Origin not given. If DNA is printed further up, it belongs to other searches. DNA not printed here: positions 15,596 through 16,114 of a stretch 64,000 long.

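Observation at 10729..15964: Orphan flagellar-operon-type genes (YvyF-like, FlbD) wrapped around an HD-dGTPase-like gene and clpB, with flbD translationally coupled to clpB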

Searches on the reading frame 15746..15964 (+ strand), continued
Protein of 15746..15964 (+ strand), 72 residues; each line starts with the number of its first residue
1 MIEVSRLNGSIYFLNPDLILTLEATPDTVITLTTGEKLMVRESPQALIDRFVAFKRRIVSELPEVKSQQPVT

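Call 26: find_related_loci(query=A1, collection=genome_contigs, flank=6000)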
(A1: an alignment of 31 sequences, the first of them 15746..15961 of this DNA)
Query A1 (72 aa) in genome_contigs; peptide patterns used: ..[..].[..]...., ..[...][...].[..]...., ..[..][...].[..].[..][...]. (x = any residue, [..] = any of these).
599 stretches matched a pattern (row limit reached: there are more); 534 encode a relative of the query (tblastn E <= 1e-3); the best 80 are kept; 80 distinct loci.
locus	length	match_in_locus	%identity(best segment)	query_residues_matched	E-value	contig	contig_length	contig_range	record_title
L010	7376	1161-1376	94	1-72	4e-41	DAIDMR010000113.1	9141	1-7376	MAG TPA_asm: Vampirovibrio sp. isolate clean456 k141_77112, whole genome shotgun sequence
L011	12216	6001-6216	93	1-72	2e-40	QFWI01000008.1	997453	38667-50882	MAG: Vampirovibrio chlorellavorus isolate Vc_AZ_2 Contig8, whole genome shotgun sequence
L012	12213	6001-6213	86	1-71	9e-37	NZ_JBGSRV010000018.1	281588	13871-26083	MAG: Vampirovibrio sp. isolate JTS-AC367 k141_405280, whole genome shotgun sequence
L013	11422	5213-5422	74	1-70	1e-32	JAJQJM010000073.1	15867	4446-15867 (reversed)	MAG: Vampirovibrio sp. isolate C_No_T20_B_bin.46 scaffold_2541, whole genome shotgun sequence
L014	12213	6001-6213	73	1-71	7e-32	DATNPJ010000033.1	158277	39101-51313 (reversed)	MAG TPA_asm: Coleofasciculaceae cyanobacterium isolate SMAG_U16478 k141_1477677, whole genome shotgun sequence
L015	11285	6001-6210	69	1-70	2e-29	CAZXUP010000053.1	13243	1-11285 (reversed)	MAG TPA_asm: uncultured Vampirovibrionales bacterium isolate SRP344714_co2_442 genome assembly, contig: NODE_12239_lengt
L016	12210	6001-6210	66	1-70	4e-27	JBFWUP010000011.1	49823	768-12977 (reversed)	MAG: Candidatus Melainabacteria bacterium isolate CA_2019_TPBF_73 NODE_4547_length_49823_cov_48.038695_TPBF, whole genom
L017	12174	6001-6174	72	1-58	3e-26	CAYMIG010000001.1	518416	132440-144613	MAG TPA_asm: uncultured Vampirovibrionales bacterium isolate SRP290908_co2_77 genome assembly, contig: NODE_7_length_518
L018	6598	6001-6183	72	1-61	4e-26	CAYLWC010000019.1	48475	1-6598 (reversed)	MAG TPA_asm: uncultured Vampirovibrionales bacterium isolate SRP144015_co1_126 genome assembly, contig: NODE_378_length_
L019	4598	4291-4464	71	1-58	8e-24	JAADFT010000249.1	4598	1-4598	MAG: Calditrichota bacterium isolate M_MaxBin.061 contig-127_32519, whole genome shotgun sequence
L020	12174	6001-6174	71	1-58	1e-23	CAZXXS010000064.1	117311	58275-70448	MAG TPA_asm: uncultured Cytophagia bacterium isolate binchicken_co219_432 genome assembly, contig: k141_1615196, whole g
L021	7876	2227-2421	63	1-65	3e-23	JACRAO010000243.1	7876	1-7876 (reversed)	MAG: Bdellovibrio sp. isolate NC_groundwater_1595_Pr3_B-0.1um_37_8 SR-2_scaffold_141_3904509, whole genome shotgun seque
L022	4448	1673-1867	63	1-65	3e-23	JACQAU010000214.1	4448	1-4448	MAG: Deltaproteobacteria bacterium isolate NC_groundwater_924_Pr1_S-0.2um_37_11 Montesol18-Sp2_coassembly_scaffold_68927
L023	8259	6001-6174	64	1-58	9e-23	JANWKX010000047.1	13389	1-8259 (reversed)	MAG: Vampirovibrionales bacterium isolate CRAIB_MAG104 c_000000022655, whole genome shotgun sequence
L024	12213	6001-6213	54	1-71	2e-21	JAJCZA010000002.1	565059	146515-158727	MAG: Vampirovibrionales bacterium isolate OFTM381 OFTM381_1, whole genome shotgun sequence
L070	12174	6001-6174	57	1-58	8e-17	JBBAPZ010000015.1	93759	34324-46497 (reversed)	MAG: Candidatus Sericytochromatia bacterium isolate EUL_180 ctg15-EUL_180, whole genome shotgun sequence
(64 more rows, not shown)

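Call 33: search_solved_structures(query=A1, max_evalue=1)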
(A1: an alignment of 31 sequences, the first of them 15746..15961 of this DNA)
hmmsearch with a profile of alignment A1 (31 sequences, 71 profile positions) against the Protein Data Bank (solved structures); distinct sequences matched with E-value up to 1: 5.
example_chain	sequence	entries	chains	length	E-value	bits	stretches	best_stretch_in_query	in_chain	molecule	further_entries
7awy_A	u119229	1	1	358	0.0035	20.2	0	2-17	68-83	Scone-R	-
7awz_A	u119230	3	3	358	0.0036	20.1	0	2-17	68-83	Scone-E | SconeE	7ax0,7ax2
9qzc_i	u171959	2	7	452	0.81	12.6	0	29-59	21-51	WD repeat WRAP73-like protein, putative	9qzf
2v54_A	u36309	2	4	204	0.82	12.6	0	26-65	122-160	THYMIDYLATE KINASE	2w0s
3fc7_A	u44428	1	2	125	0.83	12.6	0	8-30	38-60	HTR-like protein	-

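Call 38: find_homologous_proteins(query=L070:6253-7056:+, max_evalue=1e-10)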
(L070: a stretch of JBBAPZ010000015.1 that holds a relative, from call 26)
Query L070:6253-7056:+ (267 aa): 7738 proteins with E <= 1e-10 among 8000 candidates; the best 120 are listed.
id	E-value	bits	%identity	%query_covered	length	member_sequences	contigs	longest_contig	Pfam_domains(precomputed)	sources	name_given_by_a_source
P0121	1.0e-163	561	100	100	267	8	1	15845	PF01618.22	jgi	-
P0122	1.6e-130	452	78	100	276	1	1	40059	PF01618.22,PF20560.4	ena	-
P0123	7.8e-130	450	80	93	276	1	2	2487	PF01618.22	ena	-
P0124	1.1e-128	446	78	99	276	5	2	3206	PF01618.22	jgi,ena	jgi:chemotaxis protein MotA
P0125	1.1e-128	446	76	100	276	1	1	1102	PF01618.22,PF20560.4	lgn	-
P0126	1.2e-127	443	77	97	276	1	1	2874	PF01618.22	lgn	-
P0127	8.5e-126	437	75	100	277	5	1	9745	PF01618.22,PF20560.4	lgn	-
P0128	2.0e-123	429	77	100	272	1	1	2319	PF01618.22,PF20560.4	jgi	jgi:chemotaxis protein MotA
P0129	1.6e-122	426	78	94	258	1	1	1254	PF01618.22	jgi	jgi:chemotaxis protein MotA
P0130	4.4e-121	421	75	99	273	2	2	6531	PF01618.22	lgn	-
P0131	8.9e-118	410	72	100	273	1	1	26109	PF01618.22,PF20560.4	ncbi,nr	ncbi:MAG: chemotaxis protein MotA [Cyanobacteria bacterium RYN_339]|nr:chemotaxis protein MotA [Cyan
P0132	3.2e-117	409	72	100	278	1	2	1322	PF01618.22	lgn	-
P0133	7.0e-117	408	74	100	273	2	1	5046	PF01618.22,PF20560.4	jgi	jgi:chemotaxis protein MotA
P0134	1.1e-116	407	74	100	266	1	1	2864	PF01618.22,PF20560.4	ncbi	ncbi:MAG: flagellar motor protein [Candidatus Sericytochromatia bacterium]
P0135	1.7e-115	403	72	100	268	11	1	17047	PF01618.22,PF20560.4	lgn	-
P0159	2.4e-95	337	61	97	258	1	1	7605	PF01618.22,PF20560.4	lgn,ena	-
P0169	2.2e-90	321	65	91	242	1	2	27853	PF01618.22,PF20560.4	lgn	-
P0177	3.5e-88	314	64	90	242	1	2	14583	PF01618.22,PF20560.4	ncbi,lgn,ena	-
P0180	2.5e-87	311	61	91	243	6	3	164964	PF01618.22,PF20560.4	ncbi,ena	-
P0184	1.1e-86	309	63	90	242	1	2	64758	PF01618.22,PF20560.4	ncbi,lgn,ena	-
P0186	1.5e-86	308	59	96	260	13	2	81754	PF01618.22,PF20560.4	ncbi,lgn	-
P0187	4.3e-86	307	58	97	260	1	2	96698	PF01618.22,PF20560.4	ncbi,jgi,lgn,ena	-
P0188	4.9e-86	307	58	97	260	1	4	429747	PF01618.22,PF20560.4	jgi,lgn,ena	jgi:chemotaxis protein MotA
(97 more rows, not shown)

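Call 39: list_cluster_members(proteins=[P0177, P0180, P0184, P0186, P0187, P0188, P0169, P0159])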
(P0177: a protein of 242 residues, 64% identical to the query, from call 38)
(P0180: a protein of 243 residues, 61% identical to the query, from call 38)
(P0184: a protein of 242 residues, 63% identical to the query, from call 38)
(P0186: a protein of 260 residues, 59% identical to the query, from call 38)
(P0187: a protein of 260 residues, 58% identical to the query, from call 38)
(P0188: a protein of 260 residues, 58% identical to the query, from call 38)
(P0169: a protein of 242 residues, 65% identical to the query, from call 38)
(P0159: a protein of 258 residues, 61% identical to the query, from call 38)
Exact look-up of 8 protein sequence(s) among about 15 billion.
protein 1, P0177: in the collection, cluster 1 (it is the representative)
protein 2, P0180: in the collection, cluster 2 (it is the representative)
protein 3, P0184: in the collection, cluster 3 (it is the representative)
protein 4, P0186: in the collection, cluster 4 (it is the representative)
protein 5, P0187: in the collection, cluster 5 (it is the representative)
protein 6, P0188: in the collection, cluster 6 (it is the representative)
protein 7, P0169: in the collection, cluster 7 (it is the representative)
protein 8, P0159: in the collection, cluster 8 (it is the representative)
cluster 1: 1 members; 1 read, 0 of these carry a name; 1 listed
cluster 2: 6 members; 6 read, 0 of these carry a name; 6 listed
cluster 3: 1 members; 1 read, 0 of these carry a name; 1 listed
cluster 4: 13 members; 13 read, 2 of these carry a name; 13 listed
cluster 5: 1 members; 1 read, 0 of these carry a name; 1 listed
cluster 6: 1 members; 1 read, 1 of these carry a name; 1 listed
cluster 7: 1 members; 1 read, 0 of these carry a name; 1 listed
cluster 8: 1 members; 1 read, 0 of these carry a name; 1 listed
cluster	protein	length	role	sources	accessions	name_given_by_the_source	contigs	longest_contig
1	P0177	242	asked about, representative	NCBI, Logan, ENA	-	-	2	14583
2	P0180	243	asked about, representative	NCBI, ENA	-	-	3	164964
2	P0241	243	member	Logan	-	-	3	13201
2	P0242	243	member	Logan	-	-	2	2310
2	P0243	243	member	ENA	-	-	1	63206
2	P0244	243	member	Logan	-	-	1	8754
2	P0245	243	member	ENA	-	-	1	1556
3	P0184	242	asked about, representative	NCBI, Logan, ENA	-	-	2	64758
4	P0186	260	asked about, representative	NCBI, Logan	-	-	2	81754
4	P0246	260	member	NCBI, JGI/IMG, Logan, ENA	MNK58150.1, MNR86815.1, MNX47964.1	Chemotaxis protein PomA [compost metagenome]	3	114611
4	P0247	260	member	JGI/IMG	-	chemotaxis protein MotA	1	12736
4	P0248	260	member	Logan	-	-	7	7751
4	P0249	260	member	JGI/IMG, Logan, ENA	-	-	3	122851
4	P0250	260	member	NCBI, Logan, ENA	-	-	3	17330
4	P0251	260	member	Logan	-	-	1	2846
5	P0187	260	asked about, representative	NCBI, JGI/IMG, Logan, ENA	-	-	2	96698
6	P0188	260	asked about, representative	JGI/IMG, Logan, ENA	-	chemotaxis protein MotA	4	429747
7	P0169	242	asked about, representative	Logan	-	-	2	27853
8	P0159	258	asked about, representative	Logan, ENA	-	-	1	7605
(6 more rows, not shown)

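Call 40: find_encoding_contigs(protein=P0180, flank=8000, max_places=2)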
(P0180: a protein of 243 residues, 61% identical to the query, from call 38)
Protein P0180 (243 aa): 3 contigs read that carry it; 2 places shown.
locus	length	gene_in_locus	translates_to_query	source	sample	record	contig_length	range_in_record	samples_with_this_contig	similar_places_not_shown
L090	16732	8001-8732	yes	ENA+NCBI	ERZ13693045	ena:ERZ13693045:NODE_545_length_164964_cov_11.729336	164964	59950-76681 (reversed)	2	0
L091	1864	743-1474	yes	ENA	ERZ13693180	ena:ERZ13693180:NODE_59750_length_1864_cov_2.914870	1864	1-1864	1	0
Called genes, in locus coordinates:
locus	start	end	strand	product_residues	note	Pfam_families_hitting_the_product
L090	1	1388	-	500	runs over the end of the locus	PF13173:AAA_14, PF13635:DUF4143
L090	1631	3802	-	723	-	PF01436:NHL (faint)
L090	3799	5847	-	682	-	PF01436:NHL (faint), PF25021:TEN_NHL (faint)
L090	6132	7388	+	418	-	PF02120:Flg_hook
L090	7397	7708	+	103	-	PF01312:Bac_export_2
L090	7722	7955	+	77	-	PF06289:FlbD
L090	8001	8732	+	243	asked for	PF20560:MotA_N (weak), PF01618:MotA_ExbB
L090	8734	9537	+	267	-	PF13677:MotB_plug, PF00691:OmpA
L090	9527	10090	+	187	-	PF03748:FliL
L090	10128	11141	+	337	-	PF02154:FliM, PF01052:FliMN_C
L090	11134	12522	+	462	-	PF04509:CheC (faint), PF28396:SepQ_C (weak), PF01052:FliMN_C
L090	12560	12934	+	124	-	PF00072:Response_reg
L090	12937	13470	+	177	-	PF04347:FliO (weak)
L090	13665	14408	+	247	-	PF00813:FliP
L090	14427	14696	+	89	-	PF01313:Bac_export_3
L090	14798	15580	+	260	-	PF01311:Bac_export_1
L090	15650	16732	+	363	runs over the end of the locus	PF01312:Bac_export_2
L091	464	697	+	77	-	PF06289:FlbD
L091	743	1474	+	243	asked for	PF20560:MotA_N (weak), PF01618:MotA_ExbB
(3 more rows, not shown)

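Call 41: find_encoding_contigs(protein=P0184, flank=8000, max_places=2)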
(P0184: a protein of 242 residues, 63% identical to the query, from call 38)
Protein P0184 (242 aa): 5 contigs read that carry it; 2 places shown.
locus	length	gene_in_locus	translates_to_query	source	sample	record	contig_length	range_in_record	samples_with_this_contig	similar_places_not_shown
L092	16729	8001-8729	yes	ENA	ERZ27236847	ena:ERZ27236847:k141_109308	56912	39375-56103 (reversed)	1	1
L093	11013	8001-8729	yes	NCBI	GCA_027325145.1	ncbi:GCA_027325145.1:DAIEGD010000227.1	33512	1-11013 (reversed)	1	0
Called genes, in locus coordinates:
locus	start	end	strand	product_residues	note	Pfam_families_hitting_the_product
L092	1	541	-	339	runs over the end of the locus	-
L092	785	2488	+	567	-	PF02120:Flg_hook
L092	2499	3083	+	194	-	-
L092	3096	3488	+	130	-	PF12611:Flagellar_put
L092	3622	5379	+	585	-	PF00460:Flg_bb_rod, PF22692:LlgE_F_G_D1, PF07559:FlgE_D2 (weak), PF06429:Flg_bbr_C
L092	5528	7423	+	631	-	PF02120:Flg_hook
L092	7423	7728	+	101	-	PF01312:Bac_export_2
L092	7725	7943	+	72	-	PF06289:FlbD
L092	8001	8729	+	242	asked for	PF20560:MotA_N (weak), PF01618:MotA_ExbB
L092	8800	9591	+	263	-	PF13677:MotB_plug, PF00691:OmpA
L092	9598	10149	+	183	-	PF03748:FliL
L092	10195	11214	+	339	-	PF02154:FliM, PF01052:FliMN_C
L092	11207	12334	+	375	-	PF04509:CheC (weak), PF28396:SepQ_C (weak), PF01052:FliMN_C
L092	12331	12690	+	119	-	PF00072:Response_reg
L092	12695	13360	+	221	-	PF04347:FliO (weak)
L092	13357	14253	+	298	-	PF00813:FliP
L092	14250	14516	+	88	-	PF01313:Bac_export_3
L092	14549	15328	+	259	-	PF01311:Bac_export_1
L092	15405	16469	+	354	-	PF01312:Bac_export_2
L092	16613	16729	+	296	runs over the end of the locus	-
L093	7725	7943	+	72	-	PF06289:FlbD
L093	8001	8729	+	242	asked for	PF20560:MotA_N (weak), PF01618:MotA_ExbB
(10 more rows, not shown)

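Call 57: search_protein_families(library=pfam, proteins=[L020:18-2555:+, L020:2698-3369:+, L020:3388-3768:+, L020:3873-5921:+, L020:9286-10278:+, L020:10294-11235:+, L024:6249-6830:-, L024:6979-8379:-, L023:6722-7483:+, L017:6196-6948:-], max_evalue=0.0001)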
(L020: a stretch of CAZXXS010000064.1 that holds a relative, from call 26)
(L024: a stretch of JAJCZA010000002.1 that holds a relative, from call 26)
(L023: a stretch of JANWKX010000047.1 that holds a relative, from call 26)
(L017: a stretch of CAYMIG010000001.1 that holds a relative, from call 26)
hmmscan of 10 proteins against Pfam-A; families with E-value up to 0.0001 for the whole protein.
L020:18-2555:+ (845 aa): 1 family
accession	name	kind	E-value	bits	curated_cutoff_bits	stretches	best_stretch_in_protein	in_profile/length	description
PF02120.21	Flg_hook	-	3.2e-14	53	29.8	1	726-792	10-76/85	Flagellar hook-length control protein FliK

L020:2698-3369:+ (223 aa): 3 families
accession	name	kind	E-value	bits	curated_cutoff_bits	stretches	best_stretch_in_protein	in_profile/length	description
PF03963.19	FlgD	-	3.8e-20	72.3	27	1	20-71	23-74/75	Flagellar hook capping protein - N-terminal region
PF13860.13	FlgD_ig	-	9.9e-20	70.8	27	1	108-178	8-78/79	FlgD Ig-like domain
PF13861.12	FLgD_tudor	-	8.2e-05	23.2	26.9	1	90-216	7-57/58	FlgD Tudor-like domain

L020:3388-3768:+ (126 aa): 1 family
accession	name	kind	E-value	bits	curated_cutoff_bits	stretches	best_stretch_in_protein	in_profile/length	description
PF12611.13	Flagellar_put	-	3.3e-14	52.8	21.1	1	102-125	1-24/24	Putative flagellar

L020:3873-5921:+ (682 aa): 4 families
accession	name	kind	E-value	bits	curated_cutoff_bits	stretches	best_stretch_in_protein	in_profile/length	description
PF07559.19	FlgE_D2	-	8e-19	69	22.7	1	441-562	13-142/142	Flagellar basal body protein FlaE D2 domain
PF06429.18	Flg_bbr_C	-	2.7e-18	65.7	23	1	636-680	2-46/46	Flagellar basal body rod FlgEFG protein C-terminal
PF22692.1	LlgE_F_G_D1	-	1.2e-11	45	27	1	98-161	1-48/64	Flagellar hook protein FlgE/F/G D1 domain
PF00460.25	Flg_bb_rod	-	8.1e-10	38.9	20.7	1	11-38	4-31/31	Flagella basal body rod protein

L020:9286-10278:+ (330 aa): 2 families
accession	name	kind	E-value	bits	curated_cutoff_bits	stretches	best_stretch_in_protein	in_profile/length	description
PF02154.20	FliM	-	1.5e-51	175.5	27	1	42-231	1-191/192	Flagellar motor switch protein FliM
PF01052.25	FliMN_C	-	4.9e-20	71.7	23.8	1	256-325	2-71/73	Type III flagellar switch regulator (C-ring) FliN C-term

L020:10294-11235:+ (313 aa): 1 family
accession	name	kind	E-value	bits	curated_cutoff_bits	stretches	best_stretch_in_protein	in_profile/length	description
PF01052.25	FliMN_C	-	1.2e-24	86.4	23.8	1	233-300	5-72/73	Type III flagellar switch regulator (C-ring) FliN C-term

L024:6249-6830:- (193 aa): 0 families

L024:6979-8379:- (466 aa): 3 families
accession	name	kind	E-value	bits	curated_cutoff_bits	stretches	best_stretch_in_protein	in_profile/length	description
PF01769.21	MgtE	-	5.4e-24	85.3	27.6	1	331-455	1-125/125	Divalent cation transporter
PF03448.22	MgtE_N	-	2.4e-15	57.3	25.9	1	38-132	2-94/102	MgtE intracellular N domain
PF00571.33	CBS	-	4.9e-15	56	24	2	206-261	2-56/57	CBS domain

L023:6722-7483:+ (253 aa): 0 families

L017:6196-6948:- (250 aa): 0 families

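Call 76: search_dna_similar(query=L070:6253-7056:+, collection=phages, mode=protein, max_rows=8)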
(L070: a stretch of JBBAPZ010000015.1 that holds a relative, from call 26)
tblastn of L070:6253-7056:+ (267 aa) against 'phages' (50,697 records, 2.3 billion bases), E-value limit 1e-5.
Records with a match: 5; places in all: 5; records where one place covers at least 80% of the query: 4.
Best place of each record, by identity: <60% 5.
By first word of the organism name: Listeria 3; Bacteriophage 1; Microcystis 1.
By host as written in the record: Listeria monocytogenes 3; - 1; Microcystis sp. SG03 1.
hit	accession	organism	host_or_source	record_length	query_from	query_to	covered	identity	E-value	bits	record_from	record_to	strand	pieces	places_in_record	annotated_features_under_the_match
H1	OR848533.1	Listeria phage LM 4-14-1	Listeria monocytogenes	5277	2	264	99%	34.9%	2e-46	171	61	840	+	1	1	record has no annotation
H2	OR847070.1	Listeria phage LM 4-11-1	Listeria monocytogenes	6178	2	264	99%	34.9%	2e-46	171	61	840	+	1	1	record has no annotation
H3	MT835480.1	Bacteriophage sp.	human fecal samples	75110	1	258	97%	33.6%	2e-43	162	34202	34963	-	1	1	record has no annotation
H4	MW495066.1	Microcystis phage MaAM05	Microcystis sp. SG03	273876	35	263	86%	33.5%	5e-37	144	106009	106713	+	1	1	pomA: chemotaxis protein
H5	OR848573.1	Listeria phage LM 4-14-1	Listeria monocytogenes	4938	98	264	63%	39.3%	8e-34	134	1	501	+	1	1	record has no annotation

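Call 77: search_dna_similar(query=window:15746-15961:+, collection=phages, mode=protein, max_rows=8, max_evalue=0.001)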
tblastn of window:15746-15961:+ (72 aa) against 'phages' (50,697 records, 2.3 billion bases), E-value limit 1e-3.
Records with a match: 1; places in all: 1; records where one place covers at least 80% of the query: 0.
Best place of each record, by identity: <60% 1.
By first word of the organism name: Bacteriophage 1.
By host as written in the record: - 1.
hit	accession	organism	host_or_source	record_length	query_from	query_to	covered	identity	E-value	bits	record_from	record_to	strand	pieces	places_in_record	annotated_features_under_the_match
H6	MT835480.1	Bacteriophage sp.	human fecal samples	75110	1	55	76%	40.0%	2e-5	45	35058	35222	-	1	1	record has no annotation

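Call 78: get_annotated_region(hit=H4, flank=7000)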
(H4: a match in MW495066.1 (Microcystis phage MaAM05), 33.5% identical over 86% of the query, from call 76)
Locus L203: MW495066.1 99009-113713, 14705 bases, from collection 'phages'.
description: Microcystis phage MaAM05, complete genome.
organism: Microcystis phage MaAM05 (NCBI taxid 2812902)
taxonomy: Viruses; Duplodnaviria; Heunggongvirae; Uroviricota; Caudoviricetes
host: Microcystis sp. SG03; source: hospital wastewater; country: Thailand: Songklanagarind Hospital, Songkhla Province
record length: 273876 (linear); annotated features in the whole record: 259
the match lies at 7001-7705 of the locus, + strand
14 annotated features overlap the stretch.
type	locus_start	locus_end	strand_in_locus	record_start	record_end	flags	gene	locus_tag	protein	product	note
CDS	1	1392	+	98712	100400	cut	pcnB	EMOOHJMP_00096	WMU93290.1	poly(A) polymerase I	-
CDS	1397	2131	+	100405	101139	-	bioD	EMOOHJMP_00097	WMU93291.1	ATP-dependent dethiobiotin synthetase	ATP-dependent dethiobiotin synthetase BioD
CDS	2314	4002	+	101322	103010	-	murJ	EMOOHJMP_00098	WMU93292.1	lipid II flippase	lipid II flippase MurJ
CDS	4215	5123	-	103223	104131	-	fadM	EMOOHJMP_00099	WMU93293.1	proline dehydrogenase 1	-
CDS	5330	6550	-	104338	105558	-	acdA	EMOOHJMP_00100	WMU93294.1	acyl-CoA dehydrogenase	-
CDS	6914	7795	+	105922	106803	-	pomA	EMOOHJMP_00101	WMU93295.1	chemotaxis protein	Chemotaxis protein PomA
CDS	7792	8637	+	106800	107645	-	ompA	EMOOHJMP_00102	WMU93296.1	outer membrane protein A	-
CDS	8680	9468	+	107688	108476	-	-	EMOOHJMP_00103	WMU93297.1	hypothetical protein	-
CDS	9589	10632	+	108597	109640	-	fliM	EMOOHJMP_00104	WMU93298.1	flagellar motor switch protein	flagellar motor switch protein FliM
CDS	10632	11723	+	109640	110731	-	-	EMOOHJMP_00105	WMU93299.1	hypothetical protein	-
CDS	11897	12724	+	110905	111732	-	pipB2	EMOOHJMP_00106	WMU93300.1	secreted effector protein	Secreted effector protein PipB2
CDS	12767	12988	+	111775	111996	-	-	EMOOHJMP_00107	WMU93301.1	hypothetical protein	-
CDS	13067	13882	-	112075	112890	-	fabI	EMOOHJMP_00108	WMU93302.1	enoyl-[acyl-carrier-protein] reductase [NADH]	enoyl-[acyl-carrier-protein] reductase [NADH] FabI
CDS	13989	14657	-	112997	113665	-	engB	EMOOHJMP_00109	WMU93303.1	putative GTP-binding protein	putative GTP-binding protein EngB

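Call 102: predict_structure(alignment_id=A1)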
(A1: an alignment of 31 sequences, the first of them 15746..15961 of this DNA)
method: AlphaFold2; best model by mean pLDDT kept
length: 72 residues; sequences in the alignment: 31
mean_pLDDT: 87.1   pTM: 0.65
mean pLDDT of the five models: 87.1, 83.4, 82.4, 81.1, 79.0
residues with pLDDT >= 90: 50; 70-90: 10; 50-70: 12; < 50: 0
segments of 3 or more residues with pLDDT < 50: none
pLDDT, mean of each block of 10 residues (from residue 1): 92 93 92 95 93 86 63 65
secondary structure, 60 per line:
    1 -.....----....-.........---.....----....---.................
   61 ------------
elements in order: E2-6 E11-14 E19-24 E28-32 E37-40 H44-60
